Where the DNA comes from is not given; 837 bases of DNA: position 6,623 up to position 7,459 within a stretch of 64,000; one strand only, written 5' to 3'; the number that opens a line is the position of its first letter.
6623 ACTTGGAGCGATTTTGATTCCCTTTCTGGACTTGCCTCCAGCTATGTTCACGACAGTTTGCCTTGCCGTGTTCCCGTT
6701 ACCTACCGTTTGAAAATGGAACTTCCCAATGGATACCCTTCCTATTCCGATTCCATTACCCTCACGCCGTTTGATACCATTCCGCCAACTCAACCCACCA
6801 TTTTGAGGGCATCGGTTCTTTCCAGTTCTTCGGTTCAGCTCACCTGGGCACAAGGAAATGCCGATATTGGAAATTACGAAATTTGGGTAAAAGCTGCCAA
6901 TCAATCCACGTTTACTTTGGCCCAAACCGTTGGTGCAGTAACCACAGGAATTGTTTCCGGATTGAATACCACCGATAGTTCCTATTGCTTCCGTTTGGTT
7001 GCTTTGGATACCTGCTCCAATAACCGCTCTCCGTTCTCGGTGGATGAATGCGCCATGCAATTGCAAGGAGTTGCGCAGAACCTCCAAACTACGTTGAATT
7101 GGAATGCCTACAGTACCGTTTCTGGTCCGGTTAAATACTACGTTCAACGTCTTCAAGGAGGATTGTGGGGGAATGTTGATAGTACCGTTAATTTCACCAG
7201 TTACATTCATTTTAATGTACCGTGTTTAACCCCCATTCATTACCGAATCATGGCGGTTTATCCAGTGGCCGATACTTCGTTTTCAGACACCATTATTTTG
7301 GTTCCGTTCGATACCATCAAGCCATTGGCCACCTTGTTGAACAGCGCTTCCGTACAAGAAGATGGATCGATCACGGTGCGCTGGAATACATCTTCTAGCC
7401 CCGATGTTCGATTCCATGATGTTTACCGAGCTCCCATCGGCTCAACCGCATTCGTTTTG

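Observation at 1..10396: Giant T9SS type-B adhesin built of about 17 tandem repeat units of roughly 540 bp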

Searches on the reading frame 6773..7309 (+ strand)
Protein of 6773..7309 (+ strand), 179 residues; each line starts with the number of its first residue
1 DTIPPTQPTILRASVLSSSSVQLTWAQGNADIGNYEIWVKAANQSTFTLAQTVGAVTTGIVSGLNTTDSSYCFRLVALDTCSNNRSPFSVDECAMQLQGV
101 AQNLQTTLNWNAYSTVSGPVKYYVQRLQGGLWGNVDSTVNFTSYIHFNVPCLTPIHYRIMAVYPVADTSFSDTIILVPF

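Call 19: search_protein_families(library=pfam, alignment_id=A1, max_evalue=1)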
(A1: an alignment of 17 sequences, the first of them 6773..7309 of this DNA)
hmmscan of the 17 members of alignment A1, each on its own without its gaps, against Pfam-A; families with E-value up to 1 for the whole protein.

A. member 1, window:6773-7309:+ (179 aa): 4 families
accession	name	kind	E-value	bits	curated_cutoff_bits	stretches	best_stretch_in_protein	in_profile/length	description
PF00041.27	fn3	-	7.8e-06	26.5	25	1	7-81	2-72/84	Fibronectin type III domain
PF05345.18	He_PIG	-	0.043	14.7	24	0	16-53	54-91/96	Putative Ig domain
PF25059.1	FN3_DSCAM-DSCAML_C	-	0.045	14.5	39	0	24-78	12-65/89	DSCAM/DSCAML C-terminal Fn3-like domain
PF10342.15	Kre9_KNH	-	0.31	12.3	24.6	1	15-77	8-77/94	Kre9/KNH-like N-terminal Ig-like domain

B. families by the number of members that match (of 17 scanned): 12 families
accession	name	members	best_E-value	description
PF00041.27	fn3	2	7.8e-06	Fibronectin type III domain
PF16794.11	fn3_4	1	0.0044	Fibronectin-III type domain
PF21200.3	Glyco_hydro_39_C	1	0.0083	Alpha-L-iduronidase C-terminal domain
PF22633.2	F5_F8_type_C_2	1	0.029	NedA-like, galactose-binding domain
PF05345.18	He_PIG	1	0.043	Putative Ig domain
PF25059.1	FN3_DSCAM-DSCAML_C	1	0.045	DSCAM/DSCAML C-terminal Fn3-like domain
PF20050.4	DUF6452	1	0.073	Family of unknown function (DUF6452)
PF21910.2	GH85_C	1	0.076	GH85 endohexosaminidases, C-terminal domain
PF05506.17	PLipase_C_C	1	0.092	Bacterial phospholipase C, C-terminal domain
PF13517.12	FG-GAP_3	1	0.25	FG-GAP-like repeat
PF10342.15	Kre9_KNH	1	0.31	Kre9/KNH-like N-terminal Ig-like domain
PF18224.6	ToxB_N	1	0.4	ToxB N-terminal domain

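Call 20: search_solved_structures(query=A1, max_evalue=1)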
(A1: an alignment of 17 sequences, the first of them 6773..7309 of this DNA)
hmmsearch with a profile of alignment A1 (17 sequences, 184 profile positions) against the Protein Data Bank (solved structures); distinct sequences matched with E-value up to 1: 48.
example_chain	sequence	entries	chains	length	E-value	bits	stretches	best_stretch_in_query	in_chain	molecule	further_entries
9ot8_A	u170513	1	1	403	4.7e-08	36.3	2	100-167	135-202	FN3con-9 - FN3con-41 fusion,Galectin-3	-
4pbx_A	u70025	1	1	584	4.4e-07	33.1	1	17-170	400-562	Receptor-type tyrosine-protein phosphatase S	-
4u3h_A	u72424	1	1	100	5e-06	29.7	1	100-176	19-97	FN3con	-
3mpc_A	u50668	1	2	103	5.2e-06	29.6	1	106-174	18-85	Fn3-like protein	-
5n47_B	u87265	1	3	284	2.3e-05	27.5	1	18-66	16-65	Fibronectin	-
5e53_A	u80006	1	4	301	2.5e-05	27.4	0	13-86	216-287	Contactin-1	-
4gh7_B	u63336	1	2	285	2.6e-05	27.3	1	18-66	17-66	Fibronectin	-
1k85_A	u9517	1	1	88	2.7e-05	27.3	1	4-95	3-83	CHITINASE A1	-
8peq_A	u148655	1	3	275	3.6e-05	26.9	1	18-75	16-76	Fibronectin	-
5j7k_A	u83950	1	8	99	5.6e-05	26.3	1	100-172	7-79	FN3con-a-lys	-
8pn5_A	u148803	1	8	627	5.8e-05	26.2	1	1-99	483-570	DUF3472 domain-containing protein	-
8pmu_A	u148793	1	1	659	6.2e-05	26.1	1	1-99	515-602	DUF3472 domain-containing protein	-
8pn3_A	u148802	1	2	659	6.2e-05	26.1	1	1-99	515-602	DUF3472 domain-containing protein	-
3t1w_A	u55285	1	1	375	8.7e-05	25.6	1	18-66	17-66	four-domain fibronectin fragment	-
9ot9_A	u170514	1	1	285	0.00022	24.3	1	100-170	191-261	Galectin-3,FN3con-7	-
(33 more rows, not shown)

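Call 27: predict_structure(alignment_id=A1)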
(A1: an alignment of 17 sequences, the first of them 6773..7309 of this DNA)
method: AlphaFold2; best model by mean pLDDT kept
length: 179 residues; sequences in the alignment: 17
mean_pLDDT: 93.5   pTM: 0.85
mean pLDDT of the five models: 93.5, 93.5, 93.3, 93.0, 90.8
residues with pLDDT >= 90: 154; 70-90: 21; 50-70: 4; < 50: 0
segments of 3 or more residues with pLDDT < 50: none
pLDDT, mean of each block of 10 residues (from residue 1): 91 95 92 97 96 97 95 97 95 95 97 79 96 91 95 97 85 96
secondary structure, 60 per line:
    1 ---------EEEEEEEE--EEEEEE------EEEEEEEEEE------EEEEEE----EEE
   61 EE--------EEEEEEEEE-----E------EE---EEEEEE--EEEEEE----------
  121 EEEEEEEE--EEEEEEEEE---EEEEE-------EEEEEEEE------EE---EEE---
elements in order: E10-17 E20-25 E32-41 E48-53 E58-62 E71-79 E97-102 E105-110 E121-128 E131-139 E143-147 E155-162 E174-176

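Call 29: fold_search(model_id=the predicted structure, library=pdb)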
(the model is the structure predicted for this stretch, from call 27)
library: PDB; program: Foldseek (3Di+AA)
matches with E <= 10: 1966; with E <= 0.001: 710
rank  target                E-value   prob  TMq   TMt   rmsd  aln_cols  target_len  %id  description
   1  6tpv_B                7.3e-11  1.00  0.45  0.41  11.5       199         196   21  Crystal structures of FNIII domain one and two of the human leucocyte common antigen-related protein, LAR (released 2020-05-13)
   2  6tpv_A                1.5e-10  1.00  0.44  0.41  11.7       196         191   20  Crystal structures of FNIII domain one and two of the human leucocyte common antigen-related protein, LAR (released 2020-05-13)
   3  4bqb_C                4.7e-10  1.00  0.38  0.34  11.7       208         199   17  Crystal structure of the FN5 and FN6 domains of NEO1, form 2 (released 2013-06-12)
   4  4bqb_A                4.7e-10  1.00  0.37  0.34  11.1       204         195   17  Crystal structure of the FN5 and FN6 domains of NEO1, form 2 (released 2013-06-12)
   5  8bxr                  5.8e-10  1.00  0.41  0.25  16.5       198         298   17  Titin FnIII-domain I109-I111 (I/A4-A/A6) from the MIR region (released 2023-02-15)
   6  4bqb_D                6.4e-10  1.00  0.37  0.33  11.5       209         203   17  Crystal structure of the FN5 and FN6 domains of NEO1, form 2 (released 2013-06-12)
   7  4bqb_B                7.1e-10  1.00  0.39  0.36  10.8       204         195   17  Crystal structure of the FN5 and FN6 domains of NEO1, form 2 (released 2013-06-12)
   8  4bq9_A                1.1e-09  1.00  0.38  0.34  11.8       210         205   17  Crystal structure of the FN5 and FN6 domains of NEO1, form 1 (released 2013-06-12)
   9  4yfe_A                1.4e-09  1.00  0.45  0.42  11.9       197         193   18  Crystal structure of PTP delta Fn1-Fn2 (released 2015-05-06)
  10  4ui2_A                2.1e-09  1.00  0.42  0.37  12.2       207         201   16  Crystal structure of the ternary RGMB-BMP2-NEO1 complex (released 2015-05-06)
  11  6z3m_E                2.7e-09  1.00  0.39  0.34  11.6       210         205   17  Repulsive Guidance Molecule B (RGMB) in complex with Growth Differentiation Factor 5 (GDF5) and Neogenin 1 (NEO1). (released 2020-07-01)
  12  4bq7_A                3.4e-09  1.00  0.38  0.34  11.6       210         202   17  Crystal structure of the RGMB-Neo1 complex form 2 (released 2013-06-12)
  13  7mrk_B                3.4e-09  1.00  0.37  0.33  11.4       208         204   18  Chicken CNTN4 APP complex (released 2022-01-05)
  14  2jll                  3.5e-09  1.00  0.44  0.22  15.1       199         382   14  Crystal structure of NCAM2 IgIV-FN3II (released 2009-11-17)
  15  5e53_D                3.5e-09  1.00  0.42  0.26  11.6       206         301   20  Crystal structure of chicken CNTN1 FN1-FN3 domains (released 2016-08-31)
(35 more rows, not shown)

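Call 30: find_homologous_proteins(query=A1, max_evalue=1e-10)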
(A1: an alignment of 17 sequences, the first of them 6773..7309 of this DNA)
Query A1 (17 sequences) (179 aa, profile of the alignment): 2 proteins with E <= 1e-10 among 1436 candidates.
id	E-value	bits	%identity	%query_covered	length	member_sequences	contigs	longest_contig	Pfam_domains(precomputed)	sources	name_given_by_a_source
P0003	3.0e-15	74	29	68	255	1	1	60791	PF00041.28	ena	-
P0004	3.5e-11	61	-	-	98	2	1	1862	-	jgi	jgi:hypothetical protein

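Call 36: search_protein_representatives(alignment_id=A1)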
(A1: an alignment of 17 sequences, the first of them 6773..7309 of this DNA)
Query: 17 sequences, 184 profile positions. Proteins with E-value up to 0.001 (for the whole library): 63673; up to 1e-10: 25421; up to 1e-30: 3331. The best 150 are listed.
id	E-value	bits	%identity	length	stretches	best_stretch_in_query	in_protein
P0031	0.0e+00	2296.4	-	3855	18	1-184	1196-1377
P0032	0.0e+00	2113.7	-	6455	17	1-184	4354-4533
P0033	0.0e+00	2033.4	-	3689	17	1-183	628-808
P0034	0.0e+00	1840.8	-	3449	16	1-184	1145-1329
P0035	0.0e+00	1707.4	-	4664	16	1-184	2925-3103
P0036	0.0e+00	1583.7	-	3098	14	1-184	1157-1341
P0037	0.0e+00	1577.2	-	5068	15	1-184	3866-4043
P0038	0.0e+00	1566.3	-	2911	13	1-184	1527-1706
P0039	0.0e+00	1537.9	-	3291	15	1-184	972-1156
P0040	0.0e+00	1451.3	-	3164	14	1-184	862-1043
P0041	0.0e+00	1435.3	-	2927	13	1-184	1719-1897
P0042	0.0e+00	1415.2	-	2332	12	1-183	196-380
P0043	0.0e+00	1396.7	-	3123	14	1-184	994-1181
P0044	0.0e+00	1308.0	-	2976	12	1-184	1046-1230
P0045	0.0e+00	1296.0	-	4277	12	1-184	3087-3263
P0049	0.0e+00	1223.4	-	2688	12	1-184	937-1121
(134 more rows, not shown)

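Call 61: list_cluster_members(proteins=[P0033, P0031, P0034, P0036, P0038, P0039, P0040, P0032, P0035, P0037])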
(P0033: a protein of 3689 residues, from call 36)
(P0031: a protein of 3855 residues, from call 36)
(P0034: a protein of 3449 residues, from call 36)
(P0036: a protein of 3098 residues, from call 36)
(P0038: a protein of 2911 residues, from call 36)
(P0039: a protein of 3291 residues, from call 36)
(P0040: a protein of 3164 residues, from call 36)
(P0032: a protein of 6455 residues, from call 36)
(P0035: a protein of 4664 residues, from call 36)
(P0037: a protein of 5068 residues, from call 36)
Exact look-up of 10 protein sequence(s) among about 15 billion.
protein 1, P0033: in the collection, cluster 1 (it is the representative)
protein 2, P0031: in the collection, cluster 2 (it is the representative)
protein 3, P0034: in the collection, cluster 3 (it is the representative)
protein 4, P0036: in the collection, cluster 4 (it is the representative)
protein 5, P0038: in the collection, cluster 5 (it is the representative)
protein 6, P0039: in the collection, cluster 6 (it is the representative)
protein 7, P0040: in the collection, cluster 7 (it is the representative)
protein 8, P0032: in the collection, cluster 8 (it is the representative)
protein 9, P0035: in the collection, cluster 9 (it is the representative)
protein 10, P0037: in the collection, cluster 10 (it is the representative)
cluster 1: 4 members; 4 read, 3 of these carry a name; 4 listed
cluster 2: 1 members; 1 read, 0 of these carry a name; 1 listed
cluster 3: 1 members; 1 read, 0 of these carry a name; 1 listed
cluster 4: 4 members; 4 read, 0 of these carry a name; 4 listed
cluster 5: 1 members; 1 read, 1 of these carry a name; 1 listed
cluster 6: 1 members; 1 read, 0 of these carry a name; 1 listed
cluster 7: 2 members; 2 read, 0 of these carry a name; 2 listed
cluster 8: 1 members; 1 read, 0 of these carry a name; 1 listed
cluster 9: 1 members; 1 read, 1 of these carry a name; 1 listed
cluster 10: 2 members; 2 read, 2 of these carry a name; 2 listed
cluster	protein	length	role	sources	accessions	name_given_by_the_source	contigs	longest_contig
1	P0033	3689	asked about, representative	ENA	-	-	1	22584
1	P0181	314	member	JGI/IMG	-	gliding motility-associated-like protein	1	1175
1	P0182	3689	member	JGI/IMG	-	gliding motility-associated-like protein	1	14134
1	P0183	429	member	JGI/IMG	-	gliding motility-associated-like protein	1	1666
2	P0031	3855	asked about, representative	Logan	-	-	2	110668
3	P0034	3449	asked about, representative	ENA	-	-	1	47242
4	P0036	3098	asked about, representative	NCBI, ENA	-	-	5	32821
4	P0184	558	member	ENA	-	-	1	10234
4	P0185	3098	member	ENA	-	-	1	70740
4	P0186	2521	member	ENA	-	-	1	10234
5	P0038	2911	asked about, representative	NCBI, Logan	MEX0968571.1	MAG: fibronectin type III domain-containing protein [Bacteroidia bacterium]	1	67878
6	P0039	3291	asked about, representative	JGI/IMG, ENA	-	-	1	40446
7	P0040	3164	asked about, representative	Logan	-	-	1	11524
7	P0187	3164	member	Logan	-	-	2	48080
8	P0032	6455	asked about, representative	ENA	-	-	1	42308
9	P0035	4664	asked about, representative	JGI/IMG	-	gliding motility-associated-like protein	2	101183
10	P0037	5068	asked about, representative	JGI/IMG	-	fibronectin type 3 domain-containing protein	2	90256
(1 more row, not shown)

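Call 62: find_encoding_contigs(protein=P0033, flank=5000, max_places=2)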
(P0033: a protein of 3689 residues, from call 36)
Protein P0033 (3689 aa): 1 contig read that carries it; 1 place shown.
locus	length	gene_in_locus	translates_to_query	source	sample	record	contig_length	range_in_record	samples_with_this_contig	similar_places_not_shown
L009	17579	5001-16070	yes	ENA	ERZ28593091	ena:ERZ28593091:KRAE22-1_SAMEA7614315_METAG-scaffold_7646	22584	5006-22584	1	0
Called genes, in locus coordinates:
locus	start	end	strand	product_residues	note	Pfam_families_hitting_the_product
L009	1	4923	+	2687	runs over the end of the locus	PF00932:LTD, PF20009:GEVED, PF00932:LTD, PF18962:Por_Secre_tail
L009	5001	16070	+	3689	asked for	PF21910:GH85_C (faint), PF13585:CHU_C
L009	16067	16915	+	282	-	PF01370:Epimerase, PF04321:RmlD_sub_bind (weak), PF05368:NmrA (faint), PF16363:GDP_Man_Dehyd (faint), PF08338:DUF1731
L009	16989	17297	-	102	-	-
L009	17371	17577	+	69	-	?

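Call 63: find_encoding_contigs(protein=P0031, flank=5000, max_places=2)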
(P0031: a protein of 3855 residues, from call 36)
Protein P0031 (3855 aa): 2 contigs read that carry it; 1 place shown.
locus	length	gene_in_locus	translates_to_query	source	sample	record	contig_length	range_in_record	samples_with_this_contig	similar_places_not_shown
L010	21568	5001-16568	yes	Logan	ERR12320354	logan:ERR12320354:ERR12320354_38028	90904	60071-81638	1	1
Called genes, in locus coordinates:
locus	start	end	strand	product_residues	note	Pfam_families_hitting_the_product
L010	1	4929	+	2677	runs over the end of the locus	PF00932:LTD (weak), PF20009:GEVED, PF00932:LTD, PF18962:Por_Secre_tail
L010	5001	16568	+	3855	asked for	PF00041:fn3 (faint), PF21910:GH85_C (faint), PF13585:CHU_C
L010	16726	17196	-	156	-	-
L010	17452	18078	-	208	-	PF04542:Sigma70_r2, PF08281:Sigma70_r4_2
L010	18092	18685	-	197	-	PF01351:RNase_HII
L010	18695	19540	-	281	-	PF05675:DUF817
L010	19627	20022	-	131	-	-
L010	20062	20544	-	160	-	-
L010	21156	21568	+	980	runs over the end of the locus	PF18962:Por_Secre_tail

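Call 64: find_encoding_contigs(protein=P0038, flank=5000, max_places=2)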
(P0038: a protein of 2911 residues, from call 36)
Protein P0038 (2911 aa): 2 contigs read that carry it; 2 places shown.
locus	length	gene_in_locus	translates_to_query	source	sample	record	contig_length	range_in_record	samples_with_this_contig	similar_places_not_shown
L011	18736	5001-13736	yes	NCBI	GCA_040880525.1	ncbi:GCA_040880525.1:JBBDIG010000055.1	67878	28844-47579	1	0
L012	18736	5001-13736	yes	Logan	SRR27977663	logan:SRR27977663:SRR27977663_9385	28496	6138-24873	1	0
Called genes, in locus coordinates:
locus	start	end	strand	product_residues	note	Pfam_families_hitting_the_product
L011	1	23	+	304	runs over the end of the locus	PF00892:EamA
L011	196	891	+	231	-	PF11845:Tll0287-like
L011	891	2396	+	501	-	PF03321:GH3, PF23571:GH3_M, PF23572:GH3_C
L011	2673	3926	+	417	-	PF17210:SdrD_B (faint), PF00801:PKD, PF18911:PKD_4, PF22904:NOMO1-like_2nd (faint), PF17802:SpaA (faint), PF13620:CarboxypepD_reg (weak), PF18962:Por_Secre_tail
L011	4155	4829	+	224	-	PF13709:DUF4159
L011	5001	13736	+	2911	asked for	PF00041:fn3 (faint), PF21910:GH85_C (faint), PF13585:CHU_C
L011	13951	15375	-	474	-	PF00578:AhpC-TSA, PF08534:Redoxin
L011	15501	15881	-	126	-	PF25056:DUF7793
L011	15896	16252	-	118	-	-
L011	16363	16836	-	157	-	PF04308:RNaseH_like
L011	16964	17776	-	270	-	PF03767:Acid_phosphat_B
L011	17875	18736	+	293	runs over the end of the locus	PF14338:Mrr_N, PF04471:Mrr_cat, PF22722:NA-iREase1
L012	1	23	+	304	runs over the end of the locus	PF00892:EamA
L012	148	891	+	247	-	PF11845:Tll0287-like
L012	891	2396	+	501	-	PF03321:GH3, PF23571:GH3_M, PF23572:GH3_C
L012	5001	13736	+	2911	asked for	PF00041:fn3 (faint), PF21910:GH85_C (faint), PF13585:CHU_C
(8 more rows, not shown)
